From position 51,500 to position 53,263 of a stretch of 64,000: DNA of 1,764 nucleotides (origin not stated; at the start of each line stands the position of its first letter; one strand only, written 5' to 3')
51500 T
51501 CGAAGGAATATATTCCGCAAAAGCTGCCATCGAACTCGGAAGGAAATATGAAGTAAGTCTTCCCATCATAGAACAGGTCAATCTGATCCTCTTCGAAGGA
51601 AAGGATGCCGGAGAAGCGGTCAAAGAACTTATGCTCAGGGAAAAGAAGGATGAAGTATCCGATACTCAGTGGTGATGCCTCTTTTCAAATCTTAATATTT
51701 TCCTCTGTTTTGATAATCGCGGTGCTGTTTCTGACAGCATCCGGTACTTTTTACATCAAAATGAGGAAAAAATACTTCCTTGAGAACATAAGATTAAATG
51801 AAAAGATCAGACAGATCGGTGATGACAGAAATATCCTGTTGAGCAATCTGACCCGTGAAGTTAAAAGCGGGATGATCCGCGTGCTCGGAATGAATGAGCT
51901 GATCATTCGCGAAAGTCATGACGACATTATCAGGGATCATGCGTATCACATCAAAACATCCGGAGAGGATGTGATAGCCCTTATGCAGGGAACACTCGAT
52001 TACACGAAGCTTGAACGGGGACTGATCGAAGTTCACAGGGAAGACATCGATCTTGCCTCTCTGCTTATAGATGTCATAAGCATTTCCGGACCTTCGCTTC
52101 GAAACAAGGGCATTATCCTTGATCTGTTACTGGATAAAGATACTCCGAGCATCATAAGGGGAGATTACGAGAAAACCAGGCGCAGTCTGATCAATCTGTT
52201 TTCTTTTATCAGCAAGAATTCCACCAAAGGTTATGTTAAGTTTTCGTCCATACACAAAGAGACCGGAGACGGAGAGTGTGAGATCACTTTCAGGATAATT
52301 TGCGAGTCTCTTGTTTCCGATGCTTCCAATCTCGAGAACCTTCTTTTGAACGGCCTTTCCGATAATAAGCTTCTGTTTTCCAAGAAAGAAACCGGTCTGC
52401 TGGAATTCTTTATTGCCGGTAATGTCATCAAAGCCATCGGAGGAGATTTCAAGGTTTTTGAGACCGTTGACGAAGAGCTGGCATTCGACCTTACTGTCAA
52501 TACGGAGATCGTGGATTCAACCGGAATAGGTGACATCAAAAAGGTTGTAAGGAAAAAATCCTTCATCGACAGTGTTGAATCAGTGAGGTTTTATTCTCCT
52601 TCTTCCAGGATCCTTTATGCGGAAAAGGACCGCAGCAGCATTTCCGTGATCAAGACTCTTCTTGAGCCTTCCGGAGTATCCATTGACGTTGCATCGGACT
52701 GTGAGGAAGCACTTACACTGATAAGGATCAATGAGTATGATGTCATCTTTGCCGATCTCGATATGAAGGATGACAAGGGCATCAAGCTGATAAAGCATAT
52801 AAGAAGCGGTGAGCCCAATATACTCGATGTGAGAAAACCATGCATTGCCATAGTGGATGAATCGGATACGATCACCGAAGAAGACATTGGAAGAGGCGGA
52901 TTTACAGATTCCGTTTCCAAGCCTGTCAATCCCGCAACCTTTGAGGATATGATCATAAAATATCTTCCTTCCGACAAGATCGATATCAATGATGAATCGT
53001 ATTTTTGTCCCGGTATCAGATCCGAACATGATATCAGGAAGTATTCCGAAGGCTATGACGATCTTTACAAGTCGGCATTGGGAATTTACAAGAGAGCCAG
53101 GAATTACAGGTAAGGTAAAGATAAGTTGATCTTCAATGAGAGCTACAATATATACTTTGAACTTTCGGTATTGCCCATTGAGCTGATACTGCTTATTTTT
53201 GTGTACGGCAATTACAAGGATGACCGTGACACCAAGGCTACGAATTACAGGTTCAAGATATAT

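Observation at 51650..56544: Phosphorelay cluster with no intact ATP-binding domain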

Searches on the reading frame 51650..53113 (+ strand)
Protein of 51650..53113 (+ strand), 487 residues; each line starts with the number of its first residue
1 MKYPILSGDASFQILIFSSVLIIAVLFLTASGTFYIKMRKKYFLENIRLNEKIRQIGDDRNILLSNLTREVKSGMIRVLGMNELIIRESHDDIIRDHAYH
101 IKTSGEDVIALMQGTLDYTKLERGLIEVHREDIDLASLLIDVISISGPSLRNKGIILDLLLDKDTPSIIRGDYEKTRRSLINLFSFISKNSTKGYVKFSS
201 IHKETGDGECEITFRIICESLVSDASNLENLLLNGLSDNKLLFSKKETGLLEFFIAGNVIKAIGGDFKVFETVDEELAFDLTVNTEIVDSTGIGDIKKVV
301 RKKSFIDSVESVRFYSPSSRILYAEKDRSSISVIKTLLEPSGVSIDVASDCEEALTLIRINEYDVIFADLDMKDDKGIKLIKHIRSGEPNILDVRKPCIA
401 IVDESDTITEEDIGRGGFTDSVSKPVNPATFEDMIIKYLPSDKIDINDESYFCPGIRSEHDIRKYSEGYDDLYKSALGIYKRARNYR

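Call 46: find_homologous_proteins(query=window:51650-53113:+, max_evalue=1e-10)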
Query window:51650-53113:+ (487 aa): 55 proteins with E <= 1e-10 among 8000 candidates.
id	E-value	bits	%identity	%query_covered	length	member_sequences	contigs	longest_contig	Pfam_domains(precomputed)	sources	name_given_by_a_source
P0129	0.0e+0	1051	100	100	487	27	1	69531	PF00072.31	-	-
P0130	8.2e-280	946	87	100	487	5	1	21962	PF00072.31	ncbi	-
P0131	3.0e-268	908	84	100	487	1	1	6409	PF00072.31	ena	-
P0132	1.1e-259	880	82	100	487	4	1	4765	PF00072.31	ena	-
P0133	1.0e-251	854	79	100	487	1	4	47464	PF00072.31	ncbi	-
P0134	1.4e-251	853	81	97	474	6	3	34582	PF00072.31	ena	-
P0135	1.2e-231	788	73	100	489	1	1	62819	PF00072.31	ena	-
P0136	1.3e-230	784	74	100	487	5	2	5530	PF00072.31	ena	-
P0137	2.6e-227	773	73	97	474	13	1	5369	PF00072.31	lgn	-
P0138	1.3e-201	689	93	71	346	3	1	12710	PF00072.31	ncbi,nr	ncbi:MAG: response regulator, partial [Lachnospiraceae bacterium]|nr:response regulator [Lachnospira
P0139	3.4e-126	440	45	100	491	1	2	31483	PF00072.31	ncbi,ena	-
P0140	4.7e-123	430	43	100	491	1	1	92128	PF00072.31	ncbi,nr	ncbi:MAG: hypothetical protein K5871_06985 [Lachnospiraceae bacterium]|nr:hypothetical protein [Lach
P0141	1.7e-121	424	43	100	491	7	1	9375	PF00072.31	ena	-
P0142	5.6e-107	377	40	100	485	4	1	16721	PF00512.32,PF00072.31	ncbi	-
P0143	1.1e-99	353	39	94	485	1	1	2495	PF00072.31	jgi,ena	-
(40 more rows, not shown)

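Call 73: predict_structure(alignment_id=A2)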
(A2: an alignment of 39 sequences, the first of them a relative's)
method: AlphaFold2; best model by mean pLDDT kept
length: 487 residues; sequences in the alignment: 39
mean_pLDDT: 79.5   pTM: 0.48
mean pLDDT of the five models: 79.5, 79.1, 78.2, 76.5, 74.9
residues with pLDDT >= 90: 67; 70-90: 354; 50-70: 47; < 50: 19
segments of 3 or more residues with pLDDT < 50: 1-4, 300-310
pLDDT, mean of each block of 10 residues (from residue 1): 51 82 91 92 89 80 76 78 75 76 72 73 74 87 81 82 88 87 87 86 85 90 84 76 67 86 89 88 90 69 39 73 84 76 86 88 89 83 83 86 72 75 76 83 66 63 80 86 78
secondary structure, 60 per line:
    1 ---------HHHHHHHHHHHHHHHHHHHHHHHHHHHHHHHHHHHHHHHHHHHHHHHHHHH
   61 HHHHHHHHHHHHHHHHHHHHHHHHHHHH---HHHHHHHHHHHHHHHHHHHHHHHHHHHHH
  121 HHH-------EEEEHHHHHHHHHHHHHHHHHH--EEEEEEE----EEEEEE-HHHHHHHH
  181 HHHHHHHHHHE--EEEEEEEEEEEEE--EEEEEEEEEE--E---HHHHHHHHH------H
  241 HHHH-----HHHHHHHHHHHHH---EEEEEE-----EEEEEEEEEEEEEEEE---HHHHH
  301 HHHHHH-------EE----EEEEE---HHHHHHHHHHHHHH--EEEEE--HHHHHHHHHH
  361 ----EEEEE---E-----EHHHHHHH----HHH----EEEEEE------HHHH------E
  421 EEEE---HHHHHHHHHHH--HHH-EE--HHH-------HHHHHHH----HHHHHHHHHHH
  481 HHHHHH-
elements in order: H10-88 H92-123 E131-134 H135-152 E155-161 E166-171 H173-190 E194-206 E209-218 H225-233 H240-244 H250-262 E266-271 E277-292 H296-306 E320-324 H328-341 E344-348 H351-360 E365-369 H380-386 E398-403 H410-413 E420-424 H428-438 H459-465 H470-486

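Call 78: fold_search(model_id=the predicted structure, library=pdb)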
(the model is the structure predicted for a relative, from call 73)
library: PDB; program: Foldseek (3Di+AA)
matches with E <= 10: 1088; with E <= 0.001: 500
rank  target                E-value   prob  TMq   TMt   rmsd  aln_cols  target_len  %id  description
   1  6qrj                  5.5e-17  1.00  0.34  0.36  20.1       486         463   16  Crystal structure of ShkA full-length in complex with AMPPNP (released 2020-01-08)
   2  7z8n_A                3.5e-15  1.00  0.39  0.59   6.4       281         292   18  GacS histidine kinase from Pseudomonas aeruginosa (released 2022-07-13)
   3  6dk7_E                3.9e-14  1.00  0.36  0.70   4.7       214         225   25  RetS histidine kinase region with cobalt (released 2019-03-20)
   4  6dk7_G                4.1e-14  1.00  0.36  0.71   4.8       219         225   24  RetS histidine kinase region with cobalt (released 2019-03-20)
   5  6dk7_C                4.1e-14  1.00  0.36  0.71   4.8       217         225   24  RetS histidine kinase region with cobalt (released 2019-03-20)
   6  6dk8_E                5.4e-14  1.00  0.35  0.70   4.9       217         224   24  RetS kinase region without cobalt (released 2019-03-20)
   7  6dk8_A                7.1e-14  1.00  0.36  0.71   4.8       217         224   24  RetS kinase region without cobalt (released 2019-03-20)
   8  6dk7_B                1.1e-13  1.00  0.34  0.66   5.7       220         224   24  RetS histidine kinase region with cobalt (released 2019-03-20)
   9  6dk8_C                1.4e-13  1.00  0.34  0.67   5.2       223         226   24  RetS kinase region without cobalt (released 2019-03-20)
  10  6dk7_A                2.0e-13  1.00  0.35  0.70   4.8       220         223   24  RetS histidine kinase region with cobalt (released 2019-03-20)
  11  6dk7_F                2.3e-13  1.00  0.33  0.64   5.8       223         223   24  RetS histidine kinase region with cobalt (released 2019-03-20)
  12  6dk7_H                2.6e-13  1.00  0.34  0.65   5.7       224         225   24  RetS histidine kinase region with cobalt (released 2019-03-20)
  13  6dk8_F                4.0e-13  1.00  0.34  0.65   5.7       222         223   24  RetS kinase region without cobalt (released 2019-03-20)
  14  6dk8_G                6.1e-13  1.00  0.33  0.65   5.2       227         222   24  RetS kinase region without cobalt (released 2019-03-20)
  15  7n0e_B                8.0e-13  1.00  0.30  0.65   5.5       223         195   21  Co-complex of the histidine kinase region of RetS and the dimerization and histidine phosphotransfer domain of GacS (released 2022-03-09)
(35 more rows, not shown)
